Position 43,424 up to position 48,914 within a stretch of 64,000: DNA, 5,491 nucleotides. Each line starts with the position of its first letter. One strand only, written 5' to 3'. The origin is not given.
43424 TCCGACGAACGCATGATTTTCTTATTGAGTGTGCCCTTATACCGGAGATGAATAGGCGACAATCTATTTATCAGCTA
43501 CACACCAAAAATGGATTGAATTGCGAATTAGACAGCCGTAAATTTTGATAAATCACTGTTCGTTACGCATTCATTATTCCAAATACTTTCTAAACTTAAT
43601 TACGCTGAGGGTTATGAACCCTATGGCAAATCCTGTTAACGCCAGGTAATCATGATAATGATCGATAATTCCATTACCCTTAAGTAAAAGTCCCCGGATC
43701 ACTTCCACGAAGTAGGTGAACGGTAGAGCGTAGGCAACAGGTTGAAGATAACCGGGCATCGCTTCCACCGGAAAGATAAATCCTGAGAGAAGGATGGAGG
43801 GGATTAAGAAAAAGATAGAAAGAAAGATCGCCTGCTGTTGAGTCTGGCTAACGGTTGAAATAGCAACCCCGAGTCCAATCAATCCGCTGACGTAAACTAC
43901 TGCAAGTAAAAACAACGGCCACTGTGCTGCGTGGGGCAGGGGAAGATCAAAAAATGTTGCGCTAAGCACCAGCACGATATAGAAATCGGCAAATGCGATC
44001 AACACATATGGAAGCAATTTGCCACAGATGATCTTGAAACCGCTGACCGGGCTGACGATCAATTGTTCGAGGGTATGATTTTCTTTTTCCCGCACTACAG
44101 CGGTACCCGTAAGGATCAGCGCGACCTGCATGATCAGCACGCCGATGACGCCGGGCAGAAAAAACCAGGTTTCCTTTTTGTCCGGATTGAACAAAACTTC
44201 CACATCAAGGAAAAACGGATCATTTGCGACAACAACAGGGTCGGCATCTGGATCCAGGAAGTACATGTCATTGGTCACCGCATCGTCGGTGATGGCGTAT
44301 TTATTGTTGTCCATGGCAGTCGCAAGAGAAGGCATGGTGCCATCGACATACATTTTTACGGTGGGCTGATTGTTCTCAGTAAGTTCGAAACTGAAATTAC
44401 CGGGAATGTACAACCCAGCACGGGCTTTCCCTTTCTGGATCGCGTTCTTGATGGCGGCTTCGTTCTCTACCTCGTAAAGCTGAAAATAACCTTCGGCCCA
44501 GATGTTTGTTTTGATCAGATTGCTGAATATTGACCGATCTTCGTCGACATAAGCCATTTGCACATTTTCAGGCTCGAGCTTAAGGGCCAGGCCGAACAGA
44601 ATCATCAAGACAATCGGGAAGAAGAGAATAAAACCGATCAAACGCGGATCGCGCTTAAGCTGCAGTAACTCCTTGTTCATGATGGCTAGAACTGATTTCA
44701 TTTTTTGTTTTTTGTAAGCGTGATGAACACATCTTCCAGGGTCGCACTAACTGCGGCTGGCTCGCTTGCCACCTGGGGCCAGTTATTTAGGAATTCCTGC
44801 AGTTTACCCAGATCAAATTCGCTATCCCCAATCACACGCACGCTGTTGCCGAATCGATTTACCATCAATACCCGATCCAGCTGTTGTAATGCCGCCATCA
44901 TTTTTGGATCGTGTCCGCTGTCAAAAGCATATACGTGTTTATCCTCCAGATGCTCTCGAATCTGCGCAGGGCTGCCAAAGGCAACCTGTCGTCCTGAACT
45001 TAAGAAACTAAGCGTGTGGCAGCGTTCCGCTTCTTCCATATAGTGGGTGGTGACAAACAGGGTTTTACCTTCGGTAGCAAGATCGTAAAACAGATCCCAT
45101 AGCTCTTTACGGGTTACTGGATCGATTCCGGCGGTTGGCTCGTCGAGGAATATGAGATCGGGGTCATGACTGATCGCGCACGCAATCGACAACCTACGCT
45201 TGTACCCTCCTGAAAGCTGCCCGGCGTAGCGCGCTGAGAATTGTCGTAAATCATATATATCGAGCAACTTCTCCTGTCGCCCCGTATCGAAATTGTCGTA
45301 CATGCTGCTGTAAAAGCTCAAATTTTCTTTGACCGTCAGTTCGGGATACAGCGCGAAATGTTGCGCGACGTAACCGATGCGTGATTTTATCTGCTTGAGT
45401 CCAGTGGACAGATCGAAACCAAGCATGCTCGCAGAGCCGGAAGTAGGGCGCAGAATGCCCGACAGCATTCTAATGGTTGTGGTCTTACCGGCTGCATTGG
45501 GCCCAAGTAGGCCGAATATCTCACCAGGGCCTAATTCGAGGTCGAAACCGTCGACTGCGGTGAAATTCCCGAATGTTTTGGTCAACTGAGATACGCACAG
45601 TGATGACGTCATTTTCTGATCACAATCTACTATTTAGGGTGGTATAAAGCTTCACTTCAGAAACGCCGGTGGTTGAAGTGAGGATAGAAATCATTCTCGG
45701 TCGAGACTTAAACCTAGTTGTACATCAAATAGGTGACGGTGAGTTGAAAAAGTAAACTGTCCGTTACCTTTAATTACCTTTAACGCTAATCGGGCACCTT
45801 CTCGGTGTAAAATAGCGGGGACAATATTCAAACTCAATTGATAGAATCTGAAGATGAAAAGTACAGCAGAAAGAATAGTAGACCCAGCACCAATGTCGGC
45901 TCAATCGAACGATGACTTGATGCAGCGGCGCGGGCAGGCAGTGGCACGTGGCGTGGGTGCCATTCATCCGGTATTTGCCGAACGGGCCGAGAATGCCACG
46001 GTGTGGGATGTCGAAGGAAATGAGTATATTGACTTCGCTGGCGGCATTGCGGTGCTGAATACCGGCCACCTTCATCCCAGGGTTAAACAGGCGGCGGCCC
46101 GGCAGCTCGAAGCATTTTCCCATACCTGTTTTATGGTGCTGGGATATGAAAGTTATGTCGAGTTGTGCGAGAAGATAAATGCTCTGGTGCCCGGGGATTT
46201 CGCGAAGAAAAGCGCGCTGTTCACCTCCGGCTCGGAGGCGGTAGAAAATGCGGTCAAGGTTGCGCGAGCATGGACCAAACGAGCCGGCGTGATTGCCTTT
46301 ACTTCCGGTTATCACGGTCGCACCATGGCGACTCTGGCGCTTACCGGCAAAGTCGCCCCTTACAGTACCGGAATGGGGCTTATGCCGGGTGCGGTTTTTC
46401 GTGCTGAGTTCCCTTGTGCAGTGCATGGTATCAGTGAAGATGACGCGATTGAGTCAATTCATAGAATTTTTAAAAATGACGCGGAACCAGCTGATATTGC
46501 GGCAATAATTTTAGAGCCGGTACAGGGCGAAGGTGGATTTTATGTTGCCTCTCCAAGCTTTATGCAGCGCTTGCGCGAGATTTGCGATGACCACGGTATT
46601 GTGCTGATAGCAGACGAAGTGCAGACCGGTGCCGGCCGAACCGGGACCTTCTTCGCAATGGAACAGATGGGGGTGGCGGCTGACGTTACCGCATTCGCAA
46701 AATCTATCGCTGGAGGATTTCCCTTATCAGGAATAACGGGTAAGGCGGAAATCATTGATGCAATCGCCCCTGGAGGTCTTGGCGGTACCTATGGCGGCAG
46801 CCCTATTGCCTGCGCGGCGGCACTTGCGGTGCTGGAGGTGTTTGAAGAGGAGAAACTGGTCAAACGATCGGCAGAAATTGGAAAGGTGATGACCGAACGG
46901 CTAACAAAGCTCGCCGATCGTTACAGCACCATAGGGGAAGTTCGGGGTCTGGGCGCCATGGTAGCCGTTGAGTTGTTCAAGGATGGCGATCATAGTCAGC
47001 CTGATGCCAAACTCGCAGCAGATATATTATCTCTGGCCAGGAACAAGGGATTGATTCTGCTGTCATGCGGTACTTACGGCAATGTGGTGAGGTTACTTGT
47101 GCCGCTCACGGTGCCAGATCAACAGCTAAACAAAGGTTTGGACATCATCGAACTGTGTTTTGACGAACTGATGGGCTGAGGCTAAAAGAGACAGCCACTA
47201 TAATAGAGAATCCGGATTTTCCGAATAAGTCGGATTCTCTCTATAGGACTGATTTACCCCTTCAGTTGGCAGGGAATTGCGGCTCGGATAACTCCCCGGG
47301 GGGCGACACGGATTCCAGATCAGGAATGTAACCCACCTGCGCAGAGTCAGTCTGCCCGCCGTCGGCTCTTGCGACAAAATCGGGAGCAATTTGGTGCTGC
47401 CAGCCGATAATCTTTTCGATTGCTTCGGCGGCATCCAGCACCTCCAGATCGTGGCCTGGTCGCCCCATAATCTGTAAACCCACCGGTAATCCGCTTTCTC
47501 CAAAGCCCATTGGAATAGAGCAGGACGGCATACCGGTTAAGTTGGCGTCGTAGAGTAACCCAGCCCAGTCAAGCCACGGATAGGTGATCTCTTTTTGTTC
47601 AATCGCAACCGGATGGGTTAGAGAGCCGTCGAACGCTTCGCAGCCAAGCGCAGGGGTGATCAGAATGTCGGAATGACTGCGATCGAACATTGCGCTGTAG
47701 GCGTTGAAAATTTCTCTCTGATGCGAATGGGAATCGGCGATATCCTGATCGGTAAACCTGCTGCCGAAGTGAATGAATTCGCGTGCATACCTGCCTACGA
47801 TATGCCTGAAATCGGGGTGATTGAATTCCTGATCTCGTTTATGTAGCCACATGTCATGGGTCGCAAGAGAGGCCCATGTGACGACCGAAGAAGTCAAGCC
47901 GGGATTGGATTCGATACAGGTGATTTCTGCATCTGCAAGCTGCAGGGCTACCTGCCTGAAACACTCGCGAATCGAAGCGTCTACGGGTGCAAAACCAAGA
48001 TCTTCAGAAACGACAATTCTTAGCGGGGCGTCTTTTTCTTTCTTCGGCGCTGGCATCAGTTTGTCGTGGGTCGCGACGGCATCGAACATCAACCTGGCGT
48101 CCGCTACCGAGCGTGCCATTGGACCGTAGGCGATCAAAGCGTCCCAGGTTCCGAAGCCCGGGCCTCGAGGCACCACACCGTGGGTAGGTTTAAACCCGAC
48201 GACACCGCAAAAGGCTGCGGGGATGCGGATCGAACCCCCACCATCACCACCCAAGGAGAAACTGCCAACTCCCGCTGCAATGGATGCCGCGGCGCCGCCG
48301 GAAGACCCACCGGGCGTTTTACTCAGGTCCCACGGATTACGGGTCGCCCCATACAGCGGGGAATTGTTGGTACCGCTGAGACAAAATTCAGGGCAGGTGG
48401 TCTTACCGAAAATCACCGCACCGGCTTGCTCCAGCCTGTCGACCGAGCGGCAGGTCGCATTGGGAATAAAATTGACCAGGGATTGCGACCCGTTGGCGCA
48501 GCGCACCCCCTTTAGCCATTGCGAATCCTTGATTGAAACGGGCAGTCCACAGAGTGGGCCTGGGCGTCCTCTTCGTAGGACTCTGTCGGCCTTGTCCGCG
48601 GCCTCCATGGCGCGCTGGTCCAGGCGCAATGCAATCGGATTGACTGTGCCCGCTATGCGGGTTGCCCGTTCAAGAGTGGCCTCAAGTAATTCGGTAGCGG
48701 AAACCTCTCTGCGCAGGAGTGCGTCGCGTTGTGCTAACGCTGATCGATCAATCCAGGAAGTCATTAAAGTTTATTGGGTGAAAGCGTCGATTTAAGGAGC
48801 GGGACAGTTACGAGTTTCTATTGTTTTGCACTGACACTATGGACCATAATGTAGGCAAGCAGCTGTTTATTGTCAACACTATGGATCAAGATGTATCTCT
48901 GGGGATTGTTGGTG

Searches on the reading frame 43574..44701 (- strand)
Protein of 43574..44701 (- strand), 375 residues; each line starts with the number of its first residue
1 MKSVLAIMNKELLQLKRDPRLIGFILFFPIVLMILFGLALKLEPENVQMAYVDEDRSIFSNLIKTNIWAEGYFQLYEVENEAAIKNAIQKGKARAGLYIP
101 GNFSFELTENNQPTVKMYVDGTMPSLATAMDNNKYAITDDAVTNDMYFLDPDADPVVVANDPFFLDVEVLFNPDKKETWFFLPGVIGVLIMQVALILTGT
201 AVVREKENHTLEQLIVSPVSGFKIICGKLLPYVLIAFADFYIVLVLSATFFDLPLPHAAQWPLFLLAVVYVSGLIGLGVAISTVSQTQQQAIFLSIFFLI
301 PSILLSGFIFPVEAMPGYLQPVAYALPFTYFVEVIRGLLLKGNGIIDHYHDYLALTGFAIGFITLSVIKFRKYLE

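Call 50: search_protein_families(library=pfam, proteins=[window:43574-44701:-], max_evalue=0.00001)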
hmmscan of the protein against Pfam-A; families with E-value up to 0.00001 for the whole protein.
window:43574-44701:- (375 aa): 3 families
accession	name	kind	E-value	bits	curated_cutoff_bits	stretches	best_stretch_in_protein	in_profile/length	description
PF12698.13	ABC2_membrane_3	-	7.6e-48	163.8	31.6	1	22-367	4-346/347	ABC-2 family transporter protein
PF01061.29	ABC2_membrane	-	2.1e-30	106.3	26.9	1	181-339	50-210/211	ABC-2 type transporter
PF12679.13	ABC2_membrane_2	-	7e-18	65.3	27.2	1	5-318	1-215/283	ABC-2 family transporter protein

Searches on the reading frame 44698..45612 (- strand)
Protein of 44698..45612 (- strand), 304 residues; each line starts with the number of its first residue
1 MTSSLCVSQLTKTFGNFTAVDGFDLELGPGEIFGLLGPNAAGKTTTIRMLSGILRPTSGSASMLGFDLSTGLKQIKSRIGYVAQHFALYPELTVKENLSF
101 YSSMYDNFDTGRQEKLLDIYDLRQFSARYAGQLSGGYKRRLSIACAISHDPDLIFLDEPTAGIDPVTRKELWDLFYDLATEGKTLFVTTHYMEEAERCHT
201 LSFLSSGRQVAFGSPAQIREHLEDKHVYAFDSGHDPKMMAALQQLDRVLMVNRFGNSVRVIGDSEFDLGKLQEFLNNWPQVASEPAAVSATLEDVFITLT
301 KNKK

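Call 50: search_protein_families(library=pfam, proteins=[window:44698-45612:-], max_evalue=0.00001)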
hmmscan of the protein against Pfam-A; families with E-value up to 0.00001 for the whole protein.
window:44698-45612:- (304 aa): 2 families
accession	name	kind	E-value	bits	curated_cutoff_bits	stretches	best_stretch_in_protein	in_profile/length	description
PF00005.33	ABC_tran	-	7.9e-30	104.7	25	1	21-161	2-137/137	ABC transporter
PF13304.12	AAA_21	-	3e-11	44.4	27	1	129-190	234-298/304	AAA domain, putative AbiEii toxin, Type IV TA system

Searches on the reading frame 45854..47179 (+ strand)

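Call 50: search_protein_families(library=pfam, proteins=[window:45854-47179:+], max_evalue=0.00001)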
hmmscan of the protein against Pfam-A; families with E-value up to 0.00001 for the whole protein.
window:45854-47179:+ (441 aa): 1 family
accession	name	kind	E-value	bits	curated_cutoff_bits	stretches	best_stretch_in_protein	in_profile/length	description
PF00202.27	Aminotran_3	-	3.8e-138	461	30.5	1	31-435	3-402/403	Aminotransferase class-III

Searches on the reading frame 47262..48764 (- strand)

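Call 50: search_protein_families(library=pfam, proteins=[window:47262-48764:-], max_evalue=0.00001)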
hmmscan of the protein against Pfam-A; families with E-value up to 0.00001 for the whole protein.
window:47262-48764:- (500 aa): 1 family
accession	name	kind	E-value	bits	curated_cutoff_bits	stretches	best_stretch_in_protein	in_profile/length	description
PF01425.27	Amidase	-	3.2e-93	313.6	27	1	25-443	1-445/445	Amidase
